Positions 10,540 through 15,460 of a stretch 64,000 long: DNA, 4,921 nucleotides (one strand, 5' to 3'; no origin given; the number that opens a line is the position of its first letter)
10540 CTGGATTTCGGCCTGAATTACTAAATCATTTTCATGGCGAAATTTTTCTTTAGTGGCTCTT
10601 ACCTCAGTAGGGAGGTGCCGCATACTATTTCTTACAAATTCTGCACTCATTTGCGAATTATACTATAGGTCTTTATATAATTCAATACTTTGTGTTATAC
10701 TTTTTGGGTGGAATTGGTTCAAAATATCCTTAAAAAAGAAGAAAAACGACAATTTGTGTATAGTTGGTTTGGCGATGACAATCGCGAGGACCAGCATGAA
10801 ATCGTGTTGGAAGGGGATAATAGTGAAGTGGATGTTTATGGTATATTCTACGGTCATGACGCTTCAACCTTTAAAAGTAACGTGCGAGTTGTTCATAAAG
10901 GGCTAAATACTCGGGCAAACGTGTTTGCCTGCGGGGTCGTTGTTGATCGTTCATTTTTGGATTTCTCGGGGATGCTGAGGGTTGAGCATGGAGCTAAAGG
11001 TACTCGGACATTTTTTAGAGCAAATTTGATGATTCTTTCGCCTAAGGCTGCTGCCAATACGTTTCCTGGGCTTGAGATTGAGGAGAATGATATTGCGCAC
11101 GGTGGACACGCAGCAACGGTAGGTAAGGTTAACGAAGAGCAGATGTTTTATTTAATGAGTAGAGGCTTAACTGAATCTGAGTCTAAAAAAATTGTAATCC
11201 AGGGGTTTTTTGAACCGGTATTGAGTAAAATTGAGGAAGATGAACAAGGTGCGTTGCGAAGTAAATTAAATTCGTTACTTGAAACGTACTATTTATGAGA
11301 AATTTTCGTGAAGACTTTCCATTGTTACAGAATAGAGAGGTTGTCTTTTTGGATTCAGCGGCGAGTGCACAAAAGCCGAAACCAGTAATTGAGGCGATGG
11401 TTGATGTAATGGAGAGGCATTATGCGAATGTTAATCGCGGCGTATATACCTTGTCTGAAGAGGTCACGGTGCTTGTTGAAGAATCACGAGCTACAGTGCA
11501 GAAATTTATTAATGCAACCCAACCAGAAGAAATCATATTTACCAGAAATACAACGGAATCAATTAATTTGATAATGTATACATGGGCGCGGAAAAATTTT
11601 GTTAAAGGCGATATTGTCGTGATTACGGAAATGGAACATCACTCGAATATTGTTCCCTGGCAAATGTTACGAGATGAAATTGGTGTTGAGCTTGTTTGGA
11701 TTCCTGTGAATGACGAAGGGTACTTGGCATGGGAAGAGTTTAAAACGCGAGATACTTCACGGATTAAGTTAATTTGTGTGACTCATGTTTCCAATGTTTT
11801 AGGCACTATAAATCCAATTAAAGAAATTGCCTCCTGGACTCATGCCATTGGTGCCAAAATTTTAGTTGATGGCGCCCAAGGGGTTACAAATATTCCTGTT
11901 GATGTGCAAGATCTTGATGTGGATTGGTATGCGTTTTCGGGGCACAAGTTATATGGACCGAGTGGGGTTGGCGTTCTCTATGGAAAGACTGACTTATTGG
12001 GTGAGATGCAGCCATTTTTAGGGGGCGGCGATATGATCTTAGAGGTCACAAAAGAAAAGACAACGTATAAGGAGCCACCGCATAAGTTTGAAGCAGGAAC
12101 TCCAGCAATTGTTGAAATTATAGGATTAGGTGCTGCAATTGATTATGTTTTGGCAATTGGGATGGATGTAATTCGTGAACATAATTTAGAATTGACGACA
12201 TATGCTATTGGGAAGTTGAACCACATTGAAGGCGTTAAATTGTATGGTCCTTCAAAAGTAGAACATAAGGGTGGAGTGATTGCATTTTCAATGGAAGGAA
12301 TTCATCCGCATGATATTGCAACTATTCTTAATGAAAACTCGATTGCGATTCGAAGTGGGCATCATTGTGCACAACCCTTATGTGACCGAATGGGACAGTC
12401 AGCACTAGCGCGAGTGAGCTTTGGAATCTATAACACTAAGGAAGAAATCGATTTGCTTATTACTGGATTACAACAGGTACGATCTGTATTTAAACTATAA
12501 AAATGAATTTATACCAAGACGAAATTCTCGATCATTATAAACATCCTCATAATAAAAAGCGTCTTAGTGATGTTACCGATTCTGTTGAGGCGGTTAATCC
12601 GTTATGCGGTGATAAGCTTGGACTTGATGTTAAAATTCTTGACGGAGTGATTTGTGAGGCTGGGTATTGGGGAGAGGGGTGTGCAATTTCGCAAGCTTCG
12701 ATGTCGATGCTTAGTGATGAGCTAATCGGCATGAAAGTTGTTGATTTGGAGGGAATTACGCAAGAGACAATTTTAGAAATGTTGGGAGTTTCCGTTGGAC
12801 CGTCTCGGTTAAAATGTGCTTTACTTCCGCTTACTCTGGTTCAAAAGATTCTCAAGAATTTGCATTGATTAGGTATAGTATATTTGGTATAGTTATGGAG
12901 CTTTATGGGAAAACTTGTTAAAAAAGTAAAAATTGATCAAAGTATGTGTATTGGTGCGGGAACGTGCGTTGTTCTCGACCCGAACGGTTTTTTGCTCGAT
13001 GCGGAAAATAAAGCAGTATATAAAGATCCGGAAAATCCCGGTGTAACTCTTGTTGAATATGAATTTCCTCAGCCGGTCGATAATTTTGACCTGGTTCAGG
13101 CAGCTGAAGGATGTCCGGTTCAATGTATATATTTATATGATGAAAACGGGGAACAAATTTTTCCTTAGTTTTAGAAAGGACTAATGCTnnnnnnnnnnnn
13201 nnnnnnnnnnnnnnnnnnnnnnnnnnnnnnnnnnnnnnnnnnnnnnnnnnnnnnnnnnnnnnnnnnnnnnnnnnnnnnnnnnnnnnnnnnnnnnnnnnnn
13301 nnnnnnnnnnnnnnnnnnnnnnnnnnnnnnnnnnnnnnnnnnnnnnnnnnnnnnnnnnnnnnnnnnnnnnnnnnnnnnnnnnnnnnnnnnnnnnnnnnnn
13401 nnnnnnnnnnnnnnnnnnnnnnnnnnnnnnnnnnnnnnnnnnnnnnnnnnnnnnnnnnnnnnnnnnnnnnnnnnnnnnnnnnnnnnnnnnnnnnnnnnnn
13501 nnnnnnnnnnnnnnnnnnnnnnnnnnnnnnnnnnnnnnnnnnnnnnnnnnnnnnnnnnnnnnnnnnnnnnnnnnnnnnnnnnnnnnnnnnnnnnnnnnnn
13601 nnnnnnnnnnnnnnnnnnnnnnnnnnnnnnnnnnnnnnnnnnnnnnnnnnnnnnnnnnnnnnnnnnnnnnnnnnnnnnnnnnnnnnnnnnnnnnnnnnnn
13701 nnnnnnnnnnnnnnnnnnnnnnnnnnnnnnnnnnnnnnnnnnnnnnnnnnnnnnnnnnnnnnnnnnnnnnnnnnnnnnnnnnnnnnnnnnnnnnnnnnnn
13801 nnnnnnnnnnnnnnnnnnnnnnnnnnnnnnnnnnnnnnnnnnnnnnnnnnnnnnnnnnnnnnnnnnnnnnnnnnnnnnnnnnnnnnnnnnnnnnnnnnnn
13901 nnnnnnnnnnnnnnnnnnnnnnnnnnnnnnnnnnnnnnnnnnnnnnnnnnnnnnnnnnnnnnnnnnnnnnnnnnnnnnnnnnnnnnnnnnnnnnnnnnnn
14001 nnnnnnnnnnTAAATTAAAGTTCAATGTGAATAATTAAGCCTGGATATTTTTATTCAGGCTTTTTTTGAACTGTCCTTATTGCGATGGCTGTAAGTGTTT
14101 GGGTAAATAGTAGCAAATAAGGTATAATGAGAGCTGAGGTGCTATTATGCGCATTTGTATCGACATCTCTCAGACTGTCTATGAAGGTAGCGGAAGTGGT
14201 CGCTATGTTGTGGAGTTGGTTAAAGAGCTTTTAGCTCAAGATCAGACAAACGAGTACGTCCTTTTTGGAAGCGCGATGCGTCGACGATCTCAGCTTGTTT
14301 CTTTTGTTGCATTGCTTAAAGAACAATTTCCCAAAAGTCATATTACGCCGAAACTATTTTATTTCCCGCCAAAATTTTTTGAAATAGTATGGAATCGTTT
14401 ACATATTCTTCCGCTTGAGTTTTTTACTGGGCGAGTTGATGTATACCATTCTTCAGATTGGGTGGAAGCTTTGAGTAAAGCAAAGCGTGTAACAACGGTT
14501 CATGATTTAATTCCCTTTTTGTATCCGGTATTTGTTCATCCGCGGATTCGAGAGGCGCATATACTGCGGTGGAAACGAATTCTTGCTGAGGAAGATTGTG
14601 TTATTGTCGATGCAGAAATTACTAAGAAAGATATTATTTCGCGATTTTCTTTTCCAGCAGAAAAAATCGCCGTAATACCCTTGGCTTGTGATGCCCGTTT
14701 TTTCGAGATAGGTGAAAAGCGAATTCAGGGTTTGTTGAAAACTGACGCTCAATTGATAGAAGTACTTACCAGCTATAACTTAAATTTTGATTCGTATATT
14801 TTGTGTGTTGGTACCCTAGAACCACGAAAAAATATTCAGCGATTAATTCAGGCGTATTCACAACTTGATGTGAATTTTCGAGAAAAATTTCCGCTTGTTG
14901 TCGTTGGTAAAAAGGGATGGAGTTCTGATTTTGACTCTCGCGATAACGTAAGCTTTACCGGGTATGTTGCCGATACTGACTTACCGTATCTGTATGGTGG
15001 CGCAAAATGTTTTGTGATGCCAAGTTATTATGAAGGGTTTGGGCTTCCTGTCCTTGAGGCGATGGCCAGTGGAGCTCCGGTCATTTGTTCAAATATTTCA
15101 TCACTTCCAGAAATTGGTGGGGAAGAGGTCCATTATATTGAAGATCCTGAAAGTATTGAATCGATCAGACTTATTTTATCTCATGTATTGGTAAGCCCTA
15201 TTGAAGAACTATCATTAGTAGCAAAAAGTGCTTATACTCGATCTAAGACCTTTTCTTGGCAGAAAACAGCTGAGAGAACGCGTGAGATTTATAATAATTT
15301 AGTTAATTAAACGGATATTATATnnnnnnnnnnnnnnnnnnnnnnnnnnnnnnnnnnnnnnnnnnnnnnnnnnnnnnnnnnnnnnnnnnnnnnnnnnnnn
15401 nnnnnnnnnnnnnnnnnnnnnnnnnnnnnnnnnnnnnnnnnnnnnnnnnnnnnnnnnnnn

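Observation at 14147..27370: Candidate protein or surface-polymer O-glycosylation locus: Wzy_C/PglL-like ligase, two GT-C mannosyltransferase-like proteins, seven GT2/GT4 enzymes, an acetyltransferase, and an adjacent Thr/Pro-rich mucin-like membrane protein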

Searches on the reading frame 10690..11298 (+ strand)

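Call 16: search_protein_families(library=pfam, proteins=[window:10690-11298:+], max_evalue=0.001)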
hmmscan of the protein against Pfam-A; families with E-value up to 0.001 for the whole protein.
window:10690-11298:+ (202 aa): 1 family
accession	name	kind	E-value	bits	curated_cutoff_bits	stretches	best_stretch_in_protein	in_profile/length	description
PF01458.23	SUFBD_core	-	7.1e-41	140.6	27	1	27-173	87-232/232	SUF system FeS cluster assembly, SufBD core domain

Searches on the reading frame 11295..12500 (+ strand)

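Call 4: search_protein_families(library=pfam, proteins=[window:11295-12500:+], max_evalue=0.01)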
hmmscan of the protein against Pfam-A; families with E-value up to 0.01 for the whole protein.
window:11295-12500:+ (401 aa): 1 family
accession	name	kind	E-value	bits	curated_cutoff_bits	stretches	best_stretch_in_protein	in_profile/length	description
PF00266.25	Aminotran_5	-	1.5e-142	475.4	21.5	1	17-388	1-371/371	Aminotransferase class-V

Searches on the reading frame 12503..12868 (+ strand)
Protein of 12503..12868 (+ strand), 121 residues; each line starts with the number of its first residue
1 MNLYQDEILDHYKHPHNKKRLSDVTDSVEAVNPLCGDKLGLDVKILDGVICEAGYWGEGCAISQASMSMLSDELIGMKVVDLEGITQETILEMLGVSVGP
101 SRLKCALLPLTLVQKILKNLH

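Call 4: search_protein_families(library=pfam, proteins=[window:12503-12868:+], max_evalue=0.01)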
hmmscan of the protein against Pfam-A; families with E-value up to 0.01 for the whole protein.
window:12503-12868:+ (121 aa): 1 family
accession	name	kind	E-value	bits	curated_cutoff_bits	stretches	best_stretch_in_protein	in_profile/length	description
PF01592.21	NifU_N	-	1.6e-21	77.2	22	1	4-115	2-115/127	NifU-like N terminal domain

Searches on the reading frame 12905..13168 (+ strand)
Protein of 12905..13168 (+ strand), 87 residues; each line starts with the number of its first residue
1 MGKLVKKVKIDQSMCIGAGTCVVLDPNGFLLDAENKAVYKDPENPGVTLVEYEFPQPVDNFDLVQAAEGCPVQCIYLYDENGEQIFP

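Call 4: search_protein_families(library=pfam, proteins=[window:12905-13168:+], max_evalue=0.01)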
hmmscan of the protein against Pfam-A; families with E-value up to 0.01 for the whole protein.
window:12905-13168:+ (87 aa): 2 families
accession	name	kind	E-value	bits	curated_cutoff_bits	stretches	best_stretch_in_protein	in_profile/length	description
PF13459.11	Fer4_15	-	1.3e-09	39.1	22.4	1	8-76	1-65/66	4Fe-4S single cluster domain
PF13370.11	Fer4_13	-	1e-08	36.2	24.5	1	10-75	1-56/58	4Fe-4S single cluster domain of Ferredoxin I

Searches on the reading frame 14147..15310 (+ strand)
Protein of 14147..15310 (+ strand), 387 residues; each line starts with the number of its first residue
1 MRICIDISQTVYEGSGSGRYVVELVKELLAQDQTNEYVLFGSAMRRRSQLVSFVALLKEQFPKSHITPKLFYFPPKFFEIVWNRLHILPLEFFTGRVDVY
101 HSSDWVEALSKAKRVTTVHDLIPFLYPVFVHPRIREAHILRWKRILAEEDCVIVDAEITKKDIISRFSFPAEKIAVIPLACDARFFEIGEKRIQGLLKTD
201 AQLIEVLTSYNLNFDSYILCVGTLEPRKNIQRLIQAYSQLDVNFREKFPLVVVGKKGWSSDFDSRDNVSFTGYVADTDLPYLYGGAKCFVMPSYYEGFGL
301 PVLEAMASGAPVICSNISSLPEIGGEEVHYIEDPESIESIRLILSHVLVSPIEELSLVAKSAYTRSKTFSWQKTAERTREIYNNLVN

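Call 3: search_protein_families(library=pfam, proteins=[window:14147-15310:+], max_evalue=0.01)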
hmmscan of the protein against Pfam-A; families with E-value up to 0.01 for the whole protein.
window:14147-15310:+ (387 aa): 6 families
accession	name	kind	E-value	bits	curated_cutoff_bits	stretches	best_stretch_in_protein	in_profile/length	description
PF00534.26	Glycos_transf_1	-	4.8e-31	108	26.4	1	216-348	16-156/172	Glycosyl transferases group 1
PF13692.12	Glyco_trans_1_4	-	5.7e-25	88.7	27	1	217-335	3-130/142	Glycosyl transferases group 1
PF13439.12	Glyco_transf_4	-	1.9e-13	51.2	28.5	1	15-182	2-167/170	Glycosyltransferase Family 4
PF20706.3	GT4-conflict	-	2.3e-07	30.6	26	1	270-318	265-314/385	Family 4 Glycosyltransferase in conflict systems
PF13524.12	Glyco_trans_1_2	-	5.8e-07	30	25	1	246-376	13-140/144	Glycosyl transferase-like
PF13579.12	Glyco_trans_4_4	-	0.0017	19.1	29.7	1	16-179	2-157/158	Glycosyl transferase 4-like domain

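Call 8: search_protein_families(library=ncbifam, proteins=[window:14147-15310:+], max_evalue=0.01)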
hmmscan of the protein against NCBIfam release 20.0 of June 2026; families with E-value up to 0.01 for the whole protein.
window:14147-15310:+ (387 aa): 32 families (the best 25 are shown)
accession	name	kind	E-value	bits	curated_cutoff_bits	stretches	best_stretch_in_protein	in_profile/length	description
TIGR04047.1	MSMEG_0565_glyc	hypoth_equivalog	1.2e-25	90.4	259.85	1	97-383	87-372/373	MSMEG_0565 family glycosyltransferase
TIGR02149.1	glgA_Coryne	subfamily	4.4e-16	59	302.4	1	147-385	143-390/391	glycogen synthase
TIGR03449.1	mycothiol_MshA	equivalog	5.1e-15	55.3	462.5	1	143-385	159-403/406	D-inositol-3-phosphate glycosyltransferase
NF038295.1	EPS_HpsP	equivalog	2.1e-14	53.3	550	1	216-385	208-387/388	hormogonium polysaccharide biosynthesis glycosyltransferase HpsP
TIGR04157.1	glyco_rSAM_CFB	subfamily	8.1e-14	51.4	400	1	141-331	162-346/406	TIGR04157 family glycosyltransferase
NF047684.1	TeichurnBiosyTuaC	equivalog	1.7e-13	50.2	550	1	217-386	221-390/391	teichuronic acid biosynthesis protein TuaC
NF053787.1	GlcN_PG_synth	equivalog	5.5e-12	45.2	480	1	218-386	200-360/361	N-acetylglucosaminyl phosphatidylglycerol synthase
TIGR03088.1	stp2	hypoth_equivalog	2.5e-11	43.3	409.05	1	217-385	196-373/374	TIGR03088 family PEP-CTERM/XrtA system glycosyltransferase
TIGR02472.1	sucr_P_syn_N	equivalog_domain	3.1e-11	42.8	576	1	147-284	183-317/439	sucrose-phosphate synthase, putative, glycosyltransferase domain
TIGR03999.1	thiol_BshA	equivalog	3.9e-11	42.5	273.7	1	220-386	204-374/375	N-acetyl-alpha-D-glucosaminyl L-malate synthase BshA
NF053513.1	Gtran_IagA_BgsA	equivalog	9.2e-11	41.3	460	1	208-386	153-332/333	LTA glycolipid anchor biosynthesis glycosyltransferase, IagA/BgsA family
NF041010.1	glycosy_Agl16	equivalog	7.8e-10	38.1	575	1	129-385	115-351/352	glycosylation protein Agl16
NF049987.1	DaglGlyslTfaseDgs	equivalog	8.8e-10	38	500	1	265-386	211-328/332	processive diacylglycerol alpha-glucosyltransferase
NF041876.1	EPS_EpsE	equivalog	1.4e-08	34.4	400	1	218-376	217-387/389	exopolysaccharide biosynthesis GT4 family glycosyltransferase EpsE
NF050056.1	ProtGlycPglH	equivalog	3.5e-07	29.6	600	1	163-306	129-273/354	GalNAc-alpha-(1->4)-GalNAc-alpha-(1->3)-diNAcBac-PP-undecaprenol alpha-1,4-N-acetyl-D-galactosaminyltransferase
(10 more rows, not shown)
